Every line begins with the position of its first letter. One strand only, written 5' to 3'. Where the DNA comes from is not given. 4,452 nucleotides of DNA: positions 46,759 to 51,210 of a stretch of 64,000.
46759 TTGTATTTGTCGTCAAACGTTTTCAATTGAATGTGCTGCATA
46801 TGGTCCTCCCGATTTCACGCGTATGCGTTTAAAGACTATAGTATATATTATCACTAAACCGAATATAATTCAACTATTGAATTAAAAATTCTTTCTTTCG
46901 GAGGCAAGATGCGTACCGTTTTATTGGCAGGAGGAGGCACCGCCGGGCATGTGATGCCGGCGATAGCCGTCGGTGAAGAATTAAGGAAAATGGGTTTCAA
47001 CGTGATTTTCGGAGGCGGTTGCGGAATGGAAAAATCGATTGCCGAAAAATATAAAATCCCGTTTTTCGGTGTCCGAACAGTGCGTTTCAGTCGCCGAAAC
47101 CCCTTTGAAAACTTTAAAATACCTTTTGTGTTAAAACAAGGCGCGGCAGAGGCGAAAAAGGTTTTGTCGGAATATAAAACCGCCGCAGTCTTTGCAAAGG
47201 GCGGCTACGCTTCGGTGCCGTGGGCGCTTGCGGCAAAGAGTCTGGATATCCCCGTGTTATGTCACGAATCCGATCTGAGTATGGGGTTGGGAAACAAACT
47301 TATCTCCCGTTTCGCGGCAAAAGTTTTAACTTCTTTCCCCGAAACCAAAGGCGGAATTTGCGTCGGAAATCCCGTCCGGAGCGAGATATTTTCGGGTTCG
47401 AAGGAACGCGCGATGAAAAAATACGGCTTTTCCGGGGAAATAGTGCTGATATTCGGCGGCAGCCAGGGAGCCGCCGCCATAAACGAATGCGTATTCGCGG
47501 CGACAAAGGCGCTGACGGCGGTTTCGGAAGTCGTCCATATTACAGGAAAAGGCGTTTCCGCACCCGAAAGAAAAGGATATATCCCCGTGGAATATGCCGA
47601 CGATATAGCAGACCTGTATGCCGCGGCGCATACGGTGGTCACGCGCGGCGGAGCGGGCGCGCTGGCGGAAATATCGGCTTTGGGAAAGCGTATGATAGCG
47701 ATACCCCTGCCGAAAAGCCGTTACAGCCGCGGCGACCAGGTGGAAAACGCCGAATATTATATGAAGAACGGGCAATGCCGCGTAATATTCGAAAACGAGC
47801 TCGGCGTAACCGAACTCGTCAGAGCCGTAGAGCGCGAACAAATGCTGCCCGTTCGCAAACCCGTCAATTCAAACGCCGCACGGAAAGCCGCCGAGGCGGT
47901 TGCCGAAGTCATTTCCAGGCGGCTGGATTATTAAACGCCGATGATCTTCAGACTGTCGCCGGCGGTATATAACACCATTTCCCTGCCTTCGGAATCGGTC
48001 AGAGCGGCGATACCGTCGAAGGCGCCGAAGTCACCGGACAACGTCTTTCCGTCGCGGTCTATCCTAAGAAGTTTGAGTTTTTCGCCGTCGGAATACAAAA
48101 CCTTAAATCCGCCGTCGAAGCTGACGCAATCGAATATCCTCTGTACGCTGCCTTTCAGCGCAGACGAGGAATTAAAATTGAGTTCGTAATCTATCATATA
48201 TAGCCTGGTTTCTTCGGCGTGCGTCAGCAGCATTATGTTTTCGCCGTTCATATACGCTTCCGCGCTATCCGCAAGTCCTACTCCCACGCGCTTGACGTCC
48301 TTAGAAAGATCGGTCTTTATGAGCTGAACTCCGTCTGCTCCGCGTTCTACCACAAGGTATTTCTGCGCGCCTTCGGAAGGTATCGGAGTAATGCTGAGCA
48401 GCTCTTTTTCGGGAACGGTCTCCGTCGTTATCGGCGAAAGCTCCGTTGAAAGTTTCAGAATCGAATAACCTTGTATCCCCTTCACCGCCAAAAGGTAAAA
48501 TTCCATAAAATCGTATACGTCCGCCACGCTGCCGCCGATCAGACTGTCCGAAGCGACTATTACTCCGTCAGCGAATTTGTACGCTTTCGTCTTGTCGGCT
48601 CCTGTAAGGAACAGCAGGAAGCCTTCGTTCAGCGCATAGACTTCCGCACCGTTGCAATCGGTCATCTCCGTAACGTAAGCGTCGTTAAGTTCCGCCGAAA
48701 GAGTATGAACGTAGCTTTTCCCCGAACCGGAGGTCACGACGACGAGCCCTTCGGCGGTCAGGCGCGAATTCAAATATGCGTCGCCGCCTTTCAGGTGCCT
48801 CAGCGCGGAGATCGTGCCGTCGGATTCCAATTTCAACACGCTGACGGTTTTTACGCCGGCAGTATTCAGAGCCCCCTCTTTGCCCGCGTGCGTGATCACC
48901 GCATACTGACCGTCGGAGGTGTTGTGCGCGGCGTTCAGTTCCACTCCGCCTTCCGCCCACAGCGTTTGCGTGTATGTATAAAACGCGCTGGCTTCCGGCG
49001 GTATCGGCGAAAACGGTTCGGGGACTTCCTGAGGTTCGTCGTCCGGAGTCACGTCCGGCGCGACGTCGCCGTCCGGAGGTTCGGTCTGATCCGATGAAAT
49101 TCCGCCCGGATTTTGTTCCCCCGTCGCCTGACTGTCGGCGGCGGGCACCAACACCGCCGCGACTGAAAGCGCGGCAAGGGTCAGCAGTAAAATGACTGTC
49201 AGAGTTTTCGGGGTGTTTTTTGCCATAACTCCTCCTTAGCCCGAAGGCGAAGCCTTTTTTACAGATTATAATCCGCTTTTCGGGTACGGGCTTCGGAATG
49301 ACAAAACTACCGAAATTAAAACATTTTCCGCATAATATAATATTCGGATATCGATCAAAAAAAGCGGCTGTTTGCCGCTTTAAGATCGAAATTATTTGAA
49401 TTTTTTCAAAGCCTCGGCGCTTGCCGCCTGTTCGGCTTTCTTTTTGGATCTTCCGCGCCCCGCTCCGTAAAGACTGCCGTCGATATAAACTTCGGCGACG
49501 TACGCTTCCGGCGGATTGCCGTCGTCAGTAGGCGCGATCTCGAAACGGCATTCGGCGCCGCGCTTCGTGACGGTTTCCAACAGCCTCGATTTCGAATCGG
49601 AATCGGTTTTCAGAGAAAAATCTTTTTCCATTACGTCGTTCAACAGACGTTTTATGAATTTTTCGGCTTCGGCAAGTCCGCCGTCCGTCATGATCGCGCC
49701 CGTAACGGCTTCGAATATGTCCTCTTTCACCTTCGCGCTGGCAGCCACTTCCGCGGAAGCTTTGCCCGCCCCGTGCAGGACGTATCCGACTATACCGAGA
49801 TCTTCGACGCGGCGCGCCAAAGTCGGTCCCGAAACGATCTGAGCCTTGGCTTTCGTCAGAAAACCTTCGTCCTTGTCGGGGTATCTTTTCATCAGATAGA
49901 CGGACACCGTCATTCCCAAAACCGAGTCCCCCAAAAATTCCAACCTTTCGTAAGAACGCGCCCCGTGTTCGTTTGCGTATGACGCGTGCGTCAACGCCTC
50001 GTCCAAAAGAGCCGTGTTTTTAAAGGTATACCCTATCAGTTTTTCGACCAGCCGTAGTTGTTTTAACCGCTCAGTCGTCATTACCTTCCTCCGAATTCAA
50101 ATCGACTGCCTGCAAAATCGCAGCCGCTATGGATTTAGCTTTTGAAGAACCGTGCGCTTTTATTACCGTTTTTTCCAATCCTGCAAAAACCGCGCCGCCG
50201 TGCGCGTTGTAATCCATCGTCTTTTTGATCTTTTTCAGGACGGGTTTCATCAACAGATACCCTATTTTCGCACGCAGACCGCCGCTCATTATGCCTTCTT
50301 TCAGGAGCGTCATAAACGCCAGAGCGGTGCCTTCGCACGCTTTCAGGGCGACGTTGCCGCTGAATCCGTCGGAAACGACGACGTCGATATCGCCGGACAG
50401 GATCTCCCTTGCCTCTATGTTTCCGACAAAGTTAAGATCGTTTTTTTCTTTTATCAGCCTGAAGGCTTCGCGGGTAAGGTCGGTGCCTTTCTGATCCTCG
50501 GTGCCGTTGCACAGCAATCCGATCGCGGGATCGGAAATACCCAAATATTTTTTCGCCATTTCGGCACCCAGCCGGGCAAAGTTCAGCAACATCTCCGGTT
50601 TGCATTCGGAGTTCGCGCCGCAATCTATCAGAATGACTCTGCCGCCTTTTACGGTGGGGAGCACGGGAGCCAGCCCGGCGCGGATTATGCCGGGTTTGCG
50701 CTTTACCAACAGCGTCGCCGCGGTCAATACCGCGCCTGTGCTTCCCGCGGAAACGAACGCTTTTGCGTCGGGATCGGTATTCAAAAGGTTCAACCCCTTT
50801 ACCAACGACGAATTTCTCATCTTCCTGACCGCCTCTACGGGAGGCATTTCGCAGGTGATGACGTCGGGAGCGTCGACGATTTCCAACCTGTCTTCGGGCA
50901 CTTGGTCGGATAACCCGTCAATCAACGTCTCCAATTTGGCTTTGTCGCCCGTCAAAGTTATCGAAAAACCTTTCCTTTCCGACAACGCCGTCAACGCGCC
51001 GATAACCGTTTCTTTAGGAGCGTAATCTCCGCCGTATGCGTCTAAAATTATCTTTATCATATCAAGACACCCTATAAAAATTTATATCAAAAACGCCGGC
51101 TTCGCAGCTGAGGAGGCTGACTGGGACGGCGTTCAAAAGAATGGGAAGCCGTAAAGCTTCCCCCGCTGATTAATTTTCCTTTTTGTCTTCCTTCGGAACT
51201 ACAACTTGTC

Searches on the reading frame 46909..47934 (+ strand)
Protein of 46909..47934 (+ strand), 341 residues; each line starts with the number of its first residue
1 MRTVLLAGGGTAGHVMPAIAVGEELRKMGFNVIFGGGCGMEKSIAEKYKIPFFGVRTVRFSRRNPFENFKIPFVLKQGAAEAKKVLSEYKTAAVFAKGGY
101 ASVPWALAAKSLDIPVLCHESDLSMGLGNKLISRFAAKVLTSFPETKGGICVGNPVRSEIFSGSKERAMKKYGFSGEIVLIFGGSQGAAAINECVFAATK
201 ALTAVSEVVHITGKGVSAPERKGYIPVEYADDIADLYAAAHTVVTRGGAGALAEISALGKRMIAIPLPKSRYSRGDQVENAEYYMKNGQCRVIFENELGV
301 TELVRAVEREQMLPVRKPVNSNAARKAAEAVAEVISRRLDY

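Call 57: search_protein_families(library=ncbifam, proteins=[window:46909-47934:+], max_evalue=0.00001)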
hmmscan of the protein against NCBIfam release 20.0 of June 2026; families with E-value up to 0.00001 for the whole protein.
window:46909-47934:+ (341 aa): 3 families
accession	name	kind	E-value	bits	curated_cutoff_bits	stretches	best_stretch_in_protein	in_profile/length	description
TIGR01133.1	murG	equivalog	9.9e-71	238.6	250.25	1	1-333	5-351/353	undecaprenyldiphospho-muramoylpentapeptide beta-N-acetylglucosaminyltransferase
NF009102.0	PRK12446.1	equivalog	1.4e-65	221.6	339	1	1-312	1-324/352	undecaprenyldiphospho-muramoylpentapeptide beta-N-acetylglucosaminyltransferase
NF041548.1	PssE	equivalog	8.5e-08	32.3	120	1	207-314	28-130/146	PssE/Cps14G family polysaccharide biosynthesis glycosyltransferase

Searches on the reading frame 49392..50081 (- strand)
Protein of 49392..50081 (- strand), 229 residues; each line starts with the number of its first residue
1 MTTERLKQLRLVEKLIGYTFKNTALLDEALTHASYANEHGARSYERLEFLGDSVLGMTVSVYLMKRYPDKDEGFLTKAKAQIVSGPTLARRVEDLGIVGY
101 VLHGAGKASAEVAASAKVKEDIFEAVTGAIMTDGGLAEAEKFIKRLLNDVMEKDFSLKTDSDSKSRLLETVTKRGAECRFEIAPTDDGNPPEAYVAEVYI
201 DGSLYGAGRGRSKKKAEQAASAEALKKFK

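Call 58: search_protein_families(library=ncbifam, proteins=[window:49392-50081:-], max_evalue=0.00001)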
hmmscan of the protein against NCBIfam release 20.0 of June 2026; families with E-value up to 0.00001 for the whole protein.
window:49392-50081:- (229 aa): 1 family
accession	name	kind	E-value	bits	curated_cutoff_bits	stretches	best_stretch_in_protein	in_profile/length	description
TIGR02191.1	RNaseIII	equivalog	3e-58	196.9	166.25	1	13-227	2-218/219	ribonuclease III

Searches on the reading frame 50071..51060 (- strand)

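Call 58: search_protein_families(library=ncbifam, proteins=[window:50071-51060:-], max_evalue=0.00001)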
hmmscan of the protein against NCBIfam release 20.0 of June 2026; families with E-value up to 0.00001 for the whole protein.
window:50071-51060:- (329 aa): 3 families
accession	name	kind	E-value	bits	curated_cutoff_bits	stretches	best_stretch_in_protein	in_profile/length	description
TIGR00182.1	plsX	equivalog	1.9e-99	333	243.4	1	2-320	1-313/337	phosphate acyltransferase PlsX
NF010419.0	PRK13845.1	equivalog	6.7e-63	213.1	729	1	2-315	98-414/440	putative glycerol-3-phosphate acyltransferase PlsX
NF010420.0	PRK13846.1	equivalog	1.4e-49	169.1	536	1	2-322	3-303/316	phosphate acyltransferase PlsX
